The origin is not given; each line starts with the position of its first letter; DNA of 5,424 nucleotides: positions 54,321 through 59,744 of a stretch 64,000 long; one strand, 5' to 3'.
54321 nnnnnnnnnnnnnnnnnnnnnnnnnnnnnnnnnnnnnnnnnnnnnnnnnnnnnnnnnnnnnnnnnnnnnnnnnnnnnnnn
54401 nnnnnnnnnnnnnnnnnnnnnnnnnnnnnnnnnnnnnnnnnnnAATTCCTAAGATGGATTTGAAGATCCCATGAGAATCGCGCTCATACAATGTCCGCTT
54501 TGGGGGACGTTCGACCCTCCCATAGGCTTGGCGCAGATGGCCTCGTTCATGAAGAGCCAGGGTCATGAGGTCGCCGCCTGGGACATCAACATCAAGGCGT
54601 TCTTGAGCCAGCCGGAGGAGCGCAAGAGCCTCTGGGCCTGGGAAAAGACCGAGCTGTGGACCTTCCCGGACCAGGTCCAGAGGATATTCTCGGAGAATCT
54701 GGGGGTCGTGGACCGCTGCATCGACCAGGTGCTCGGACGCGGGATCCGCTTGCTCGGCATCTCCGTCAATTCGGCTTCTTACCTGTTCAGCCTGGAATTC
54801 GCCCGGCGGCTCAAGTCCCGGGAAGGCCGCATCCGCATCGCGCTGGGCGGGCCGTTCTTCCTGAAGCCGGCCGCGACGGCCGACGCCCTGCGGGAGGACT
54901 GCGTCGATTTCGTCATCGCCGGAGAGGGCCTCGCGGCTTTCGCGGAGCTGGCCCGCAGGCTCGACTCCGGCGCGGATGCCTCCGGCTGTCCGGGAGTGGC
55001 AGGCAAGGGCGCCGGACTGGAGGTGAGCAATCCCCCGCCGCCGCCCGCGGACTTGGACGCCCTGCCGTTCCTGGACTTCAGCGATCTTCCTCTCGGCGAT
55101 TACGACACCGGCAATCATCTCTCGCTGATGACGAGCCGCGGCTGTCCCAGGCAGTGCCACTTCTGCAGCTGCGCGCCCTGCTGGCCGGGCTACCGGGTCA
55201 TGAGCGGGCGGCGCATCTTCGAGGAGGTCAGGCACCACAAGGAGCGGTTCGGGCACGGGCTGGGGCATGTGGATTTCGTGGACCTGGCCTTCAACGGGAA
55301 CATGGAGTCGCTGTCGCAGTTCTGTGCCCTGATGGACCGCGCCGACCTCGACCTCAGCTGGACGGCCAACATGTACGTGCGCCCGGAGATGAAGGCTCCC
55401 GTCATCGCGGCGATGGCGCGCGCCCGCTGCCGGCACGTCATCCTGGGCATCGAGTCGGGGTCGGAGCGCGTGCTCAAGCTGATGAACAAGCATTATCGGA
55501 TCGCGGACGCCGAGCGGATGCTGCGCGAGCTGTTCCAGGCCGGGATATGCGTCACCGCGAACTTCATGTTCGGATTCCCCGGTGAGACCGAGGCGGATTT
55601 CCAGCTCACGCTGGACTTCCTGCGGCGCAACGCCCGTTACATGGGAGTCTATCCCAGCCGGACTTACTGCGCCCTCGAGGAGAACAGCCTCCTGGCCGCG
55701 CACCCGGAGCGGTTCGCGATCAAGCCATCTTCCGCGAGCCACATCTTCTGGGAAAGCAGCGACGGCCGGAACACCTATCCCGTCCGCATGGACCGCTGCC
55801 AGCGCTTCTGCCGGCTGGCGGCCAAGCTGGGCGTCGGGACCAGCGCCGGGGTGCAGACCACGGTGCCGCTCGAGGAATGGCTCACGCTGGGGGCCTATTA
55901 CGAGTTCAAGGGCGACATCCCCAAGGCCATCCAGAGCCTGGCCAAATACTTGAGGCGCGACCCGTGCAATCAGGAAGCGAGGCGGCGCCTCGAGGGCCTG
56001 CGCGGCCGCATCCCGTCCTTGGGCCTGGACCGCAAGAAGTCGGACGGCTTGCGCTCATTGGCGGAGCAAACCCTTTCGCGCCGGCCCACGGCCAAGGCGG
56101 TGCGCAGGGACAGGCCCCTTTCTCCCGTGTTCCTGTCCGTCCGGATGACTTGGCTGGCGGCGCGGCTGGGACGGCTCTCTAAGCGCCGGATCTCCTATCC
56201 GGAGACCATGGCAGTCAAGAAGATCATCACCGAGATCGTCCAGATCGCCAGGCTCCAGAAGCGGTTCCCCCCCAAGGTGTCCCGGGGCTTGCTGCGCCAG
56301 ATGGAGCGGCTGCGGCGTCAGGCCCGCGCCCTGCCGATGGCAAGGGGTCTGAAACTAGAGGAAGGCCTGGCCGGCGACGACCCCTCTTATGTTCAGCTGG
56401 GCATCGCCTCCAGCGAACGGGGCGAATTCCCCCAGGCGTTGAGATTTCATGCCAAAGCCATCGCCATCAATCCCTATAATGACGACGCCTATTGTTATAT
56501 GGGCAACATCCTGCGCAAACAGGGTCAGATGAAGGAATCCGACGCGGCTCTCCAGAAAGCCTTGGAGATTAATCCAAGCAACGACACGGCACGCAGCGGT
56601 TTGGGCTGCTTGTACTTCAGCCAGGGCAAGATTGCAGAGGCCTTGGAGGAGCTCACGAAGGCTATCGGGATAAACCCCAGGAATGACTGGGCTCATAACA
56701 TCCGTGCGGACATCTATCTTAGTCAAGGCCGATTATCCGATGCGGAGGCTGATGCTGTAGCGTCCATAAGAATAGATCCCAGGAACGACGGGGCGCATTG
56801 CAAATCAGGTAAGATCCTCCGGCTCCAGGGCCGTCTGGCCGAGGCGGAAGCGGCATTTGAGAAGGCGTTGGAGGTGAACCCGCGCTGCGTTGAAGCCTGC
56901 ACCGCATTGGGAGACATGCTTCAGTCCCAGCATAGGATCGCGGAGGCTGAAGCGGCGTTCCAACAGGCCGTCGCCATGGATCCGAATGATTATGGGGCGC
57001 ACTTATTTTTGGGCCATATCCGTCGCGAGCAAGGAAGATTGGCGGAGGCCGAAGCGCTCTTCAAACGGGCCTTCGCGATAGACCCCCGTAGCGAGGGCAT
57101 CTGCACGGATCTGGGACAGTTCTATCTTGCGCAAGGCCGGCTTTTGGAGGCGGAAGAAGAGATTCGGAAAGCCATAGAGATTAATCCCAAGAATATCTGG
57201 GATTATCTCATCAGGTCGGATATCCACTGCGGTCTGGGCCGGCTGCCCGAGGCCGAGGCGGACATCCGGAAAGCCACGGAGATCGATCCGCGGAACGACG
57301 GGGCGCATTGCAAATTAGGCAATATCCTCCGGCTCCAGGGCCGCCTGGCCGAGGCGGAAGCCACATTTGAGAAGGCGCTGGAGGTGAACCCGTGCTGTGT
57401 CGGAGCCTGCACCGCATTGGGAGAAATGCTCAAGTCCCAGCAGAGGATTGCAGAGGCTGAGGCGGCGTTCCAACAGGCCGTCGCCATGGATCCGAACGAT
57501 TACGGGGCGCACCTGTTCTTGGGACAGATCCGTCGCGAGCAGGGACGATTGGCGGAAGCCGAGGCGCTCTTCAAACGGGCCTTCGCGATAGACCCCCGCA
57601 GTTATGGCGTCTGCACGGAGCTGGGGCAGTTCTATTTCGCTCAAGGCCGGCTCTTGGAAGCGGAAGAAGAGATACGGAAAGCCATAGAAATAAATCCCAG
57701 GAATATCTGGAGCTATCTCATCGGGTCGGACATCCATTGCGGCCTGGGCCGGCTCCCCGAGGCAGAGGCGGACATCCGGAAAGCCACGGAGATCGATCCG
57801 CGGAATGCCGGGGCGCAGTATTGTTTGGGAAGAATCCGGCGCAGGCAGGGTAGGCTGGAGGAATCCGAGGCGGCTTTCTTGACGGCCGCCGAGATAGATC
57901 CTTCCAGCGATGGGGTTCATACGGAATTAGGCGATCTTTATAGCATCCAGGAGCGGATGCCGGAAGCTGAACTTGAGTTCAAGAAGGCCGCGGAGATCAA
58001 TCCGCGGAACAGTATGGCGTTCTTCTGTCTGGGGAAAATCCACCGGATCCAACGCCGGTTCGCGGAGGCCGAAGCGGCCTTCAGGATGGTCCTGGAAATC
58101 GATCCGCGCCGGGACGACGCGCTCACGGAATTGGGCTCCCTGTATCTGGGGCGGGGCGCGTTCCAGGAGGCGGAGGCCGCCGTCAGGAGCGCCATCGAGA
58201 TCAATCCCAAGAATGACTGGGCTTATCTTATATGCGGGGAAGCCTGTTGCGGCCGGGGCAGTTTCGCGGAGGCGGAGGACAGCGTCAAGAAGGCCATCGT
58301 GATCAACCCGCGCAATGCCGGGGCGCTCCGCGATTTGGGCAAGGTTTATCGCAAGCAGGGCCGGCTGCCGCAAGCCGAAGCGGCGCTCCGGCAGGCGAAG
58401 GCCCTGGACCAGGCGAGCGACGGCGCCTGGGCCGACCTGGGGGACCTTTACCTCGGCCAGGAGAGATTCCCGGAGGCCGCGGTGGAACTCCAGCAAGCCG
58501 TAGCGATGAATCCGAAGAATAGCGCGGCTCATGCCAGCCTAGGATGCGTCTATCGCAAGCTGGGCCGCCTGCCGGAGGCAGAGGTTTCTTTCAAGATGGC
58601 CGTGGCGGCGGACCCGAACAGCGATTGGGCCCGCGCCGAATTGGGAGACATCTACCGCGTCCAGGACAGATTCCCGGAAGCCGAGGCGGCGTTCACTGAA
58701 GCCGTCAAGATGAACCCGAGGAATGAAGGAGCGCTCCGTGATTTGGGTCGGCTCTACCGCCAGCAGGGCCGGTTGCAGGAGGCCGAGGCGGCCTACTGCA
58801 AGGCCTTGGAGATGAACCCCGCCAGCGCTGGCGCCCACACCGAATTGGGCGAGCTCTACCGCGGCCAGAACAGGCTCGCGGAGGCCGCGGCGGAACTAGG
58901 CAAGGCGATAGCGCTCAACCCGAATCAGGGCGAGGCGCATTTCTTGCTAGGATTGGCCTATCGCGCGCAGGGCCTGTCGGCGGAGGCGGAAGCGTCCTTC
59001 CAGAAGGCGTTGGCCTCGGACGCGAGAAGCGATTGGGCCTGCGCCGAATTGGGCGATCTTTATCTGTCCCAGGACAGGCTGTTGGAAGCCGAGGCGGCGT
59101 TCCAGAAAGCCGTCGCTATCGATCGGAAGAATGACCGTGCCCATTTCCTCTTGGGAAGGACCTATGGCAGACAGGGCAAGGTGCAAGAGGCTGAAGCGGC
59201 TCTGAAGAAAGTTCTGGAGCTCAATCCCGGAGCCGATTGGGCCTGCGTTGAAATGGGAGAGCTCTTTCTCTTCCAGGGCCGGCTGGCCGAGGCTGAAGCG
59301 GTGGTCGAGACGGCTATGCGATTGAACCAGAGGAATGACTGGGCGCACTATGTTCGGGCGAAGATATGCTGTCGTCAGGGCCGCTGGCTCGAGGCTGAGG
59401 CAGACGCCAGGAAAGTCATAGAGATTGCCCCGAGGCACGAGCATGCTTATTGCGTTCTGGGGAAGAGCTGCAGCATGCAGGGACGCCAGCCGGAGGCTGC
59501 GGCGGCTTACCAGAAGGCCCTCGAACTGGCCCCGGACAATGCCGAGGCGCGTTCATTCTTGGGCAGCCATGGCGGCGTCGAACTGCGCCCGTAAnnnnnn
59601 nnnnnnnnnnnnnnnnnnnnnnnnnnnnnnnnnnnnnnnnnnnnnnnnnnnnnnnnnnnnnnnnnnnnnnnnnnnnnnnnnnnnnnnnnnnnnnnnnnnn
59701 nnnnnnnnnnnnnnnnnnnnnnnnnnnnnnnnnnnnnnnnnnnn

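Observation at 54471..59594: Class-B (B12-binding) radical SAM enzyme fused to about 33 TPR repeats (1707 aa)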

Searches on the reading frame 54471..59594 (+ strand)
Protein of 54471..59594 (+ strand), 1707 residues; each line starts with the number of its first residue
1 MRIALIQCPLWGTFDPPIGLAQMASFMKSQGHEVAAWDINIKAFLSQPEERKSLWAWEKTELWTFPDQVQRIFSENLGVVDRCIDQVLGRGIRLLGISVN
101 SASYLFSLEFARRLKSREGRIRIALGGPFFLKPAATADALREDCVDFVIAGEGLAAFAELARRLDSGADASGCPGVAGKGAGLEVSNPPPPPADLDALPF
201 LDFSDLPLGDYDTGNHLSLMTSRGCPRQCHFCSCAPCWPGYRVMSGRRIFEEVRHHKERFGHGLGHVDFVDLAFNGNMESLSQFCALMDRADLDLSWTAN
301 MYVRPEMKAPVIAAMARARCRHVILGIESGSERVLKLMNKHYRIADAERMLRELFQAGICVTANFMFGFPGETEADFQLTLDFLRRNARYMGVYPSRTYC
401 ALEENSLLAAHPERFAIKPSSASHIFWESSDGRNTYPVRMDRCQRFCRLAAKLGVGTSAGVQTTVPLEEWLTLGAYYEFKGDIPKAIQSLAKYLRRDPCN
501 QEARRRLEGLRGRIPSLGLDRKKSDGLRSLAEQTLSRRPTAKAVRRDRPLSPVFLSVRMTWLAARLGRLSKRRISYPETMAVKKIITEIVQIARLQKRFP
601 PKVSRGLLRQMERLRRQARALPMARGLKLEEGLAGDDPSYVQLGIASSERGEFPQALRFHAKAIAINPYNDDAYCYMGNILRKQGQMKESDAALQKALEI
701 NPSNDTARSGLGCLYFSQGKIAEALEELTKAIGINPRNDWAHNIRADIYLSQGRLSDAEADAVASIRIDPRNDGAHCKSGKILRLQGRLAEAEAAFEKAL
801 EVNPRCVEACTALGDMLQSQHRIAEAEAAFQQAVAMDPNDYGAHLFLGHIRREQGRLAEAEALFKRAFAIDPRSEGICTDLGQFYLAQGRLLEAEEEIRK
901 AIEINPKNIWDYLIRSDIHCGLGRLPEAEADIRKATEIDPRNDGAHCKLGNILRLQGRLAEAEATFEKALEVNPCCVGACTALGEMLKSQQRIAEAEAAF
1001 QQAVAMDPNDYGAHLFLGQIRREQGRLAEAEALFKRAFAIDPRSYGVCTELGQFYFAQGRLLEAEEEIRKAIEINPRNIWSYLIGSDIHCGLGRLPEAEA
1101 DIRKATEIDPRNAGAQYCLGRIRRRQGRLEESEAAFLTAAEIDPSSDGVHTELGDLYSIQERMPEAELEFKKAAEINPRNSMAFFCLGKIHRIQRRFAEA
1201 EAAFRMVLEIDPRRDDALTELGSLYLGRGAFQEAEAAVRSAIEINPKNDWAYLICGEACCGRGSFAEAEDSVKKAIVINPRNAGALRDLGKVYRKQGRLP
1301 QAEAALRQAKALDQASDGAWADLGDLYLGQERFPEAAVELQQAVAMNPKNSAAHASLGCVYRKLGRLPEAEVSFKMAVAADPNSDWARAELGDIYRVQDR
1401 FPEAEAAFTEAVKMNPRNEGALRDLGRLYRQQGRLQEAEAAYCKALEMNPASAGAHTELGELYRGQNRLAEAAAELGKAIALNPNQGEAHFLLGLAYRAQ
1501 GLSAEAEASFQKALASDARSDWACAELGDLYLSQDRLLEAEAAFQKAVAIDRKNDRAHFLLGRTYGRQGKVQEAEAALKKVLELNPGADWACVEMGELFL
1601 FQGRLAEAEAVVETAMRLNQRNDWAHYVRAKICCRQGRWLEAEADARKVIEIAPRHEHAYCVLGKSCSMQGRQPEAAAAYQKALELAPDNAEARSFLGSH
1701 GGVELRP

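Call 5: search_protein_families(library=pfam, proteins=[window:54471-59594:+], max_evalue=0.01)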
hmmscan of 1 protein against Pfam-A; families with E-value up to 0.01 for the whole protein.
window:54471-59594:+ (1707 aa): 42 families (the best 25 are shown)
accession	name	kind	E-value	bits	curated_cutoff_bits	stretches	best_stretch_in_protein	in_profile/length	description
PF07719.23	TPR_2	-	3.9e-164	519.9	27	23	1556-1587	2-33/34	Tetratricopeptide repeat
PF00515.34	TPR_1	-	2.2e-159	512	27.8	17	672-704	2-34/34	Tetratricopeptide repeat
PF13431.12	TPR_17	-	9.5e-134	425.2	24.4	10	1340-1371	2-33/34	Tetratricopeptide repeat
PF13181.12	TPR_8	-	9.3e-131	415.5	25.7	11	1425-1451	7-33/34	Tetratricopeptide repeat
PF13432.12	TPR_16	-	4.3e-115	375.9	32.7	14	1391-1452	3-64/65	Tetratricopeptide repeat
PF13414.12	TPR_11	-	4.9e-115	375.4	26.8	14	1460-1501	1-42/42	TPR repeat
PF14559.12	TPR_19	-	5.3e-111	363.5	25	15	853-908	3-58/68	Tetratricopeptide repeat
PF13424.12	TPR_12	-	5.2e-91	299.4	30.1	14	1628-1688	8-76/77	Tetratricopeptide repeat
PF13428.12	TPR_14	-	1.9e-85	272.7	23.5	8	1421-1462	3-44/44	Tetratricopeptide repeat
PF13374.12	TPR_10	-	2e-56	187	27.5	0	1421-1448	4-31/42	Tetratricopeptide repeat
PF23914.1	TPR_CcmH_CycH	-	5.1e-49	166.6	42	5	779-867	56-147/158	Cytochrome c-type biogenesis protein H TPR domain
PF13176.12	TPR_7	-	8.9e-47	153.6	27.9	0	1421-1448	1-28/36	Tetratricopeptide repeat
PF17874.7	TPR_MalT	-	2.3e-40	139.4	45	4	1390-1508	45-182/336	MalT-like TPR region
PF12895.13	ANAPC3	-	4.5e-27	94.6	27.2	1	1504-1580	6-81/82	Anaphase-promoting complex, cyclosome, subunit 3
PF13371.12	TPR_9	-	1.4e-26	92.7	35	2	1393-1454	3-64/73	Tetratricopeptide repeat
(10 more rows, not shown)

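Call 6: search_protein_families(library=ncbifam, proteins=[window:54471-59594:+], max_evalue=0.01)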
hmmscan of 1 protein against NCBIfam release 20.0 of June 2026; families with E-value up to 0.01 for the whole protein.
window:54471-59594:+ (1707 aa): 64 families (the best 25 are shown)
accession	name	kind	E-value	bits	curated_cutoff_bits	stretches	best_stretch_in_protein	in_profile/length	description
TIGR02917.1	PEP_TPR_lipo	equivalog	8.9e-123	411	312.2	5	1024-1557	138-671/899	XrtA/PEP-CTERM system TPR-repeat protein PrsT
TIGR02521.1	type_IV_pilW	equivalog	9.3e-109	362.4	154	11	1453-1613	31-193/234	type IV pilus biogenesis/stability protein PilW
NF040959.1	MamA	equivalog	3.6e-83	278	200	11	1411-1552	63-204/204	magnetosome protein MamA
NF033762.1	social_mot_Tgl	equivalog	6.8e-71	238.5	225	10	1148-1303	32-190/252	social motility TPR repeat lipoprotein Tgl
TIGR00990.1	3a0801s09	subfamily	5.2e-60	203.7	757.25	8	1089-1302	341-561/615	mitochondrial import receptor subunit TOM70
TIGR03939.1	PGA_TPR_OMP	equivalog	2.6e-50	171.5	366.65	9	1568-1659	408-499/800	poly-beta-1,6 N-acetyl-D-glucosamine export porin PgaA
NF008520.0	PRK11447.1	equivalog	1.2e-48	165.7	858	10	1457-1602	275-432/1157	cellulose synthase complex outer membrane protein BcsC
NF033758.1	gliding_GltE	equivalog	3e-47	161.5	225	5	642-875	91-324/411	adventurous gliding motility TPR repeat lipoprotein GltE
TIGR02552.1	LcrH_SycD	equivalog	6.9e-46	155.3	104.8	7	794-908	5-119/136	SycD/LcrH family type III secretion system chaperone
NF033920.0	C39_PA2778_fam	equivalog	1.2e-44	152.6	150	6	785-871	168-254/255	PA2778 family cysteine peptidase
TIGR00540.1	TPR_hemY_coli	hypoth_equivalog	4.4e-39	134.3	142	4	790-866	309-384/385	heme biosynthesis-associated TPR protein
NF008391.2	PRK11189.1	equivalog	4.5e-35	121.6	250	2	1219-1380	103-266/297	lipoprotein NlpI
NF008757.0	PRK11788.1-5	equivalog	2.4e-33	115.9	363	4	1336-1517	53-244/388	lipopolysaccharide assembly protein LapB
TIGR03975.1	rSAM_ocin_1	subfamily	3.6e-32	111.6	281.85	1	78-418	115-460/606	RiPP maturation radical SAM C-methyltransferase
TIGR02795.1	tol_pal_ybgF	equivalog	1.1e-31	109.8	90.1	0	1485-1543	37-95/119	tol-pal system protein YbgF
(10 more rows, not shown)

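Call 16: find_encoding_contigs(protein=window:54471-59594:+, flank=10000, max_places=5)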
Protein window:54471-59594:+ (1707 aa): no gene with exactly this product is on record in the collection.

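Call 86: search_protein_families(library=padloc, proteins=[window:54471-59594:+], max_evalue=0.001)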
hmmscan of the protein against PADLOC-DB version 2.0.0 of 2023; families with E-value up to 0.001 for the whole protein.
window:54471-59594:+ (1707 aa): 6 families
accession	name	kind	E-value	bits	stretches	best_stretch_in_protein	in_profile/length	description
PDLC01092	C3a198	-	3e-14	50.8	1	653-804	218-371/523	TPR protein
PDLC04781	PDC-M71B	-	6e-14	49.6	0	1568-1623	129-184/515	-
PDLC01101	PrimPol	-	1.9e-12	44.6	1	777-840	37-100/490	adaptation polymerase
PDLC01172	TPR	-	9.4e-11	39.2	0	710-805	263-359/448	TPR repeats containing protein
PDLC01169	TPR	-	1.3e-09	35.8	0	644-706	116-184/252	TPR repeats containing protein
PDLC04689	PDC-M51A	-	7.7e-06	23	1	214-387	182-352/420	-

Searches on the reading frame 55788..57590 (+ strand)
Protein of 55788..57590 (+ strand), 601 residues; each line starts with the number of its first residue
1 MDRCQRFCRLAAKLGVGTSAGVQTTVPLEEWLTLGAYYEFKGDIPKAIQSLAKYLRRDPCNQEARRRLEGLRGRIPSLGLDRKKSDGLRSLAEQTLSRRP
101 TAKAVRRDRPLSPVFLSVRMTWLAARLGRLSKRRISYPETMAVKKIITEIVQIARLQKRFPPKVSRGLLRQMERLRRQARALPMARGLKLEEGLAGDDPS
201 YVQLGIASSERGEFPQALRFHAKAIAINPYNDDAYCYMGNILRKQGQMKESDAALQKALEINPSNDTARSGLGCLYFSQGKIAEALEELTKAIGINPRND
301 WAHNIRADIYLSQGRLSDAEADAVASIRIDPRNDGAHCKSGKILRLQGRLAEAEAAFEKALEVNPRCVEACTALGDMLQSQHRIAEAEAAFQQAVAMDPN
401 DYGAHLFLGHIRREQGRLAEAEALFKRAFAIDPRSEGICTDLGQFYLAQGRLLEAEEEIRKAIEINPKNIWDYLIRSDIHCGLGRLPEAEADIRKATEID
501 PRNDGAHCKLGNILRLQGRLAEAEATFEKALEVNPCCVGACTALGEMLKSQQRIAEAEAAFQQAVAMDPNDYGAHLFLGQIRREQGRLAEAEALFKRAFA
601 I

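Call 105: predict_structure(protein=window:55788-57590:+)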
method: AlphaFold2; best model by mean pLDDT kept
length: 601 residues; sequences in the alignment: 1
mean_pLDDT: 78.9   pTM: 0.52
mean pLDDT of the five models: 78.9, 77.3, 69.6, 66.2, 46.8
residues with pLDDT >= 90: 271; 70-90: 197; 50-70: 31; < 50: 102
segments of 3 or more residues with pLDDT < 50: 1-26, 101-141, 155-164, 179-198
pLDDT, mean of each block of 10 residues (from residue 1): 43 34 43 79 89 85 90 89 90 84 34 33 37 36 49 47 49 55 34 40 76 82 81 84 88 93 90 91 96 93 93 95 95 92 93 93 86 86 88 87 88 90 89 74 86 91 88 92 95 96 92 94 93 89 90 91 92 94 95 95 92
secondary structure, 60 per line:
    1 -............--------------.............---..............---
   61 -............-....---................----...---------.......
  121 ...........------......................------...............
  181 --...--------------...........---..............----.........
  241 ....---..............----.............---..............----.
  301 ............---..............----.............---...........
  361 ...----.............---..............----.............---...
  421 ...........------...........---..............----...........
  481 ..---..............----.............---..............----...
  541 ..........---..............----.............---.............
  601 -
elements in order: H2-13 H28-40 H44-57 H62-73 H75-78 H82-97 H114-131 H138-159 H166-180 H200-210 H214-227 H232-244 H248-261 H266-278 H282-295 H300-312 H316-329 H334-346 H350-363 H368-380 H384-397 H402-414 H418-431 H438-448 H452-465 H470-482 H486-499 H504-516 H520-533 H538-550 H554-567 H572-584 H588-600
